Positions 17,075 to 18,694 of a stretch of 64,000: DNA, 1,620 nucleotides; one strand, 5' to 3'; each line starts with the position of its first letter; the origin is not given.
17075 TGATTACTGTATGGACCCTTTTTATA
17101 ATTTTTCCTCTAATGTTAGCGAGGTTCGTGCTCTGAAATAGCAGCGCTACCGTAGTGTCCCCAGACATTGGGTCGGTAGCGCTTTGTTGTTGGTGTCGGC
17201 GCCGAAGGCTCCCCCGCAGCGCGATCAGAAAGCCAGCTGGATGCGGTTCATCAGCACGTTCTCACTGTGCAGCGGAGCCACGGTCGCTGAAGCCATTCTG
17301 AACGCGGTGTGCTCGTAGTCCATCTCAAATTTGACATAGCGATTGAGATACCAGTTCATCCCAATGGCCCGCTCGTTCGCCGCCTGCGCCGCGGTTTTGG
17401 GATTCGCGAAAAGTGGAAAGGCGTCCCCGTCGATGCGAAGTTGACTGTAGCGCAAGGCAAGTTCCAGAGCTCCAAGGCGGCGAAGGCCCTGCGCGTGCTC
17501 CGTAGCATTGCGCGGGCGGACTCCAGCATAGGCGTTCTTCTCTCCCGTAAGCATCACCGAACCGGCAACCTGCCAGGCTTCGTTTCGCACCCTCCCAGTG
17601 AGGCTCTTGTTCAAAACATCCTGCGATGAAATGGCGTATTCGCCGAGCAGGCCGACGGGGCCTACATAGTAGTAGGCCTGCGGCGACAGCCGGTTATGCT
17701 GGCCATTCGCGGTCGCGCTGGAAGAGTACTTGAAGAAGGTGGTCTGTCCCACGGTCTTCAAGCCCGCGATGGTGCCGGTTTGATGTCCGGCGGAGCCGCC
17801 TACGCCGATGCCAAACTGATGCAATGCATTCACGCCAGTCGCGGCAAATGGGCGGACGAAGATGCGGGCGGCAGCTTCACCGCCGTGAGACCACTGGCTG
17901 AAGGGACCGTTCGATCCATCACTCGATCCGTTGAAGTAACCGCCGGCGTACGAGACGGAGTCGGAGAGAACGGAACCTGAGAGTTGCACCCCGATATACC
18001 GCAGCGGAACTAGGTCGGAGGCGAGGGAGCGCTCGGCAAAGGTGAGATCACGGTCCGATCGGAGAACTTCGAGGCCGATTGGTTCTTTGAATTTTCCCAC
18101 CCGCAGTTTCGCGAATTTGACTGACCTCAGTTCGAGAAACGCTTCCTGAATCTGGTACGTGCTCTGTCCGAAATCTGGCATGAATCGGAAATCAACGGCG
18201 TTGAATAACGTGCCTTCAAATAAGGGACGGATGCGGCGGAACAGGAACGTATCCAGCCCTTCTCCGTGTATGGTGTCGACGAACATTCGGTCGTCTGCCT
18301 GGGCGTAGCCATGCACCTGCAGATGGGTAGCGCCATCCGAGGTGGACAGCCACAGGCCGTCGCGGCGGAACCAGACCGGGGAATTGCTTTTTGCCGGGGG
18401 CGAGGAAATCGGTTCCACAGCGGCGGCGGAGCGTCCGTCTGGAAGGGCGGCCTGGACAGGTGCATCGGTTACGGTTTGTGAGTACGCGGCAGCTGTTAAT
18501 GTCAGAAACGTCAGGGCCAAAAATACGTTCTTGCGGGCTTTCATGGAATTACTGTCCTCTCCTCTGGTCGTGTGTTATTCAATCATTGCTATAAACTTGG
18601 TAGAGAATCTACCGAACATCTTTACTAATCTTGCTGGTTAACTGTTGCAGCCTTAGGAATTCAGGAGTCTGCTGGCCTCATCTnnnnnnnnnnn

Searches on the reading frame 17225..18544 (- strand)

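Call 103: search_protein_families(library=pfam, proteins=[window:17225-18544:-], max_evalue=0.00001)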
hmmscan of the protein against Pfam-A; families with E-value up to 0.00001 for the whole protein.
window:17225-18544:- (439 aa): 1 family
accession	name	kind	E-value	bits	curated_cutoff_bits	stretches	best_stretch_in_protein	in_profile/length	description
PF07396.17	Porin_O_P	-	7.9e-24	85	20.9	1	88-439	16-370/370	Phosphate-selective porin O and P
